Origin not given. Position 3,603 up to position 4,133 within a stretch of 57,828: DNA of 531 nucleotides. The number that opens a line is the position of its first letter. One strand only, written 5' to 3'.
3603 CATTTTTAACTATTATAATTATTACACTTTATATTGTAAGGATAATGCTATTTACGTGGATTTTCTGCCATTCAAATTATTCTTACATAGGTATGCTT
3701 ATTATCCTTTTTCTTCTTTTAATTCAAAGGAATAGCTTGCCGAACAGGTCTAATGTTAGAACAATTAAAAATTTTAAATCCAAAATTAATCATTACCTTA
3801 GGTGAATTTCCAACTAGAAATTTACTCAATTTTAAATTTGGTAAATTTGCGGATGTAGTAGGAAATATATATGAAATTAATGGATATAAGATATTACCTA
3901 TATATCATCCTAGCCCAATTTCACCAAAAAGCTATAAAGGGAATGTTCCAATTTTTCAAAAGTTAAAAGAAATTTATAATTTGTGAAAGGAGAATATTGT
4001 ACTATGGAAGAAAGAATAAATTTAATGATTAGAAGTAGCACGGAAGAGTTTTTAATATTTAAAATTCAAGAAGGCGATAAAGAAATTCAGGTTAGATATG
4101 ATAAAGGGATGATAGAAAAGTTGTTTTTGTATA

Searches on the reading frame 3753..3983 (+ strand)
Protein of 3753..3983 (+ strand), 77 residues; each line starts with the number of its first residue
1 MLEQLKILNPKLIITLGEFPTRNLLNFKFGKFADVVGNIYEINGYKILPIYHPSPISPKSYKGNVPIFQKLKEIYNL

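Call 48: search_protein_families(library=pfam, proteins=[window:3753-3983:+], max_evalue=0.001)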
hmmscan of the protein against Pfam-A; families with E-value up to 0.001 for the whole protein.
window:3753-3983:+ (77 aa): 1 family
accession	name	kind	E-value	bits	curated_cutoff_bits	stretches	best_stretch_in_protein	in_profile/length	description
PF03167.25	UDG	-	4.8e-07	30.4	24.3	1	2-62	76-127/141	Uracil DNA glycosylase superfamily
